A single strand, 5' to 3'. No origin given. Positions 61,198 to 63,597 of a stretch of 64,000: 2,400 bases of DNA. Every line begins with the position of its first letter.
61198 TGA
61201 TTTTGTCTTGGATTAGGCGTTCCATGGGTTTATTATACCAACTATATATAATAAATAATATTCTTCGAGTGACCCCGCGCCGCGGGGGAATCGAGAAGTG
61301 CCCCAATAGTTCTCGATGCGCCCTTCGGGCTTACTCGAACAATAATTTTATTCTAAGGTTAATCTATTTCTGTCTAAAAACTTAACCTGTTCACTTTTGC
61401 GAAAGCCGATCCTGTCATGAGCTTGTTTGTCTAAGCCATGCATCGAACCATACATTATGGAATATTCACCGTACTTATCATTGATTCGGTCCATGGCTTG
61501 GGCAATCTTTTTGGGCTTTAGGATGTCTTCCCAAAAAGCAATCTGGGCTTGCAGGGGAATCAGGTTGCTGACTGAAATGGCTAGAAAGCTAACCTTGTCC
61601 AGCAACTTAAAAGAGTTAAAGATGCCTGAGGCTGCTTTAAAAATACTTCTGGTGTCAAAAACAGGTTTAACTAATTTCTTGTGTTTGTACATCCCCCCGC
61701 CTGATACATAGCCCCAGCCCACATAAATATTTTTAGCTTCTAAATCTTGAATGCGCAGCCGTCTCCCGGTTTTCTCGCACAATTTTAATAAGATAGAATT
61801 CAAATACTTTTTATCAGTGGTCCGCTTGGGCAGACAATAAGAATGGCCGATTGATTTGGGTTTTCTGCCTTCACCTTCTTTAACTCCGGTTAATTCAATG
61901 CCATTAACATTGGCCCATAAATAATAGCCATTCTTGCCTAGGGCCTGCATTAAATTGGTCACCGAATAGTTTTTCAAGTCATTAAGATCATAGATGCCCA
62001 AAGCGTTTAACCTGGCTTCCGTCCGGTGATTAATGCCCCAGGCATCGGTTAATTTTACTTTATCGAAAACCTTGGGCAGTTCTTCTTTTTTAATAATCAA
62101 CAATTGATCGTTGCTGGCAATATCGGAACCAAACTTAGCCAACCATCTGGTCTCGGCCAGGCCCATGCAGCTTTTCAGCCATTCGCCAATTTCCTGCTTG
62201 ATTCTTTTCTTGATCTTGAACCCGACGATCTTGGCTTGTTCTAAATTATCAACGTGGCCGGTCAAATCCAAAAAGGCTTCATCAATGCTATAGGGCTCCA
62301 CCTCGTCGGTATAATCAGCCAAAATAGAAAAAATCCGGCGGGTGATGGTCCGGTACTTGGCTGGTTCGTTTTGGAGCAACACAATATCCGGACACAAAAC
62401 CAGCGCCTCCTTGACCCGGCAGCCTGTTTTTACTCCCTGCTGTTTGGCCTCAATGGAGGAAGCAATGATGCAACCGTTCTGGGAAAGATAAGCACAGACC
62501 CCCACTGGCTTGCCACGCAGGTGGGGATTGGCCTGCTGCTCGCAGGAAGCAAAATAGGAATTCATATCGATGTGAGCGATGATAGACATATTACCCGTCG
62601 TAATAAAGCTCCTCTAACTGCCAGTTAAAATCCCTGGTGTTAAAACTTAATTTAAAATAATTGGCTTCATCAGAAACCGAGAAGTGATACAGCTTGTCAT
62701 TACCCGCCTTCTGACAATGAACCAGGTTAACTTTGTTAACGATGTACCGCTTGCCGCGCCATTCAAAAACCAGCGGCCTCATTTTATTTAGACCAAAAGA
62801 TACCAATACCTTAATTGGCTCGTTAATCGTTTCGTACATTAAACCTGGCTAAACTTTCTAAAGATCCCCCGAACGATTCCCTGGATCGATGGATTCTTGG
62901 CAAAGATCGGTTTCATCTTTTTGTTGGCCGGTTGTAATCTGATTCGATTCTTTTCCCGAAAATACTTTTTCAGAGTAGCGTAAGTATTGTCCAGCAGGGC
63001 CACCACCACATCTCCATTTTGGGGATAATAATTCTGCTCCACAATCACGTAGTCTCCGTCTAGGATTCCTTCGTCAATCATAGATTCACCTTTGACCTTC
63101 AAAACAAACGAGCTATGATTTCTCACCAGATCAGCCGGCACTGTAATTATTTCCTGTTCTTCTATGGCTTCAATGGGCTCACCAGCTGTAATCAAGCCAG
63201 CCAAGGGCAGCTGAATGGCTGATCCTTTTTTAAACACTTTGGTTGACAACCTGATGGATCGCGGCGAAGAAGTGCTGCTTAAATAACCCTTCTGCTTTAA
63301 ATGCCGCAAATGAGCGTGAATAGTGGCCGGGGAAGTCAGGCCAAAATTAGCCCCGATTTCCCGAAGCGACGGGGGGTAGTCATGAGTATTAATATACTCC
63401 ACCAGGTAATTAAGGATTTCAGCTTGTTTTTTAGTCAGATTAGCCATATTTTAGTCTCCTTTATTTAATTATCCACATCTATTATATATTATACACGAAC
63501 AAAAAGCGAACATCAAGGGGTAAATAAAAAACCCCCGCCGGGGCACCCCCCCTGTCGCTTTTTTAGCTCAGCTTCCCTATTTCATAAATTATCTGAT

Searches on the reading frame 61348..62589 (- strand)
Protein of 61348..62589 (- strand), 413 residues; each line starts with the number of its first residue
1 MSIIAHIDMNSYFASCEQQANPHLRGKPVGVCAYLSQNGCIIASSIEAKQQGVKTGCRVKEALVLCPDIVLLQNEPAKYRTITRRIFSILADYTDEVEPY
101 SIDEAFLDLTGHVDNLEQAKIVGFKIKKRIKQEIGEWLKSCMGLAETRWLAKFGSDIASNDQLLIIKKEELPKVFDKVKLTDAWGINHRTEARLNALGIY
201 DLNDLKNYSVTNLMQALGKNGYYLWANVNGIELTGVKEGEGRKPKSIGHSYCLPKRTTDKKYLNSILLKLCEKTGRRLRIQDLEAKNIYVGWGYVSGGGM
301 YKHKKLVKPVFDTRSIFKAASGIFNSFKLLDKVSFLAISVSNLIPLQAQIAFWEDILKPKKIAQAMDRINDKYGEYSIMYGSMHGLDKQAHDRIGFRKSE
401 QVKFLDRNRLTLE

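Call 38: search_protein_families(library=pfam, proteins=[window:61348-62589:-], max_evalue=0.00001)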
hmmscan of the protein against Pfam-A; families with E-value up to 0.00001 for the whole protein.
window:61348-62589:- (413 aa): 2 families
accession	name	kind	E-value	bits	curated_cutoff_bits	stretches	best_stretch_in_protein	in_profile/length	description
PF00817.25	IMS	-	2e-41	141.8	23.2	1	7-155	1-147/148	impB/mucB/samB family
PF11799.13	IMS_C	-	6.9e-12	46.2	20.7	1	244-347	1-103/109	impB/mucB/samB family C-terminal domain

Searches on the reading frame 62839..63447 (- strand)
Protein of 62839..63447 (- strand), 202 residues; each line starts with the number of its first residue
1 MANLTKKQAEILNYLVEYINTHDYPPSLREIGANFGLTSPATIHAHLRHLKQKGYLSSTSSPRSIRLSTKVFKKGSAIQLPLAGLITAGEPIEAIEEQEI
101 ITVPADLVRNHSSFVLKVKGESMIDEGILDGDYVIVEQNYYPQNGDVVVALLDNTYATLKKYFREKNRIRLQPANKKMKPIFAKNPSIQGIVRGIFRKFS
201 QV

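Call 38: search_protein_families(library=pfam, proteins=[window:62839-63447:-], max_evalue=0.00001)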
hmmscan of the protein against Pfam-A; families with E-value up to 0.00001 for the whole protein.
window:62839-63447:- (202 aa): 2 families
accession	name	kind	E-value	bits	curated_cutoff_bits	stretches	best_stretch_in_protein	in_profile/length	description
PF00717.28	Peptidase_S24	-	5.8e-28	97.4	23.3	1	81-192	1-115/116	Peptidase S24-like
PF01726.22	LexA_DNA_bind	-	1.3e-20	73.4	23.7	1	1-60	1-60/65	LexA DNA binding domain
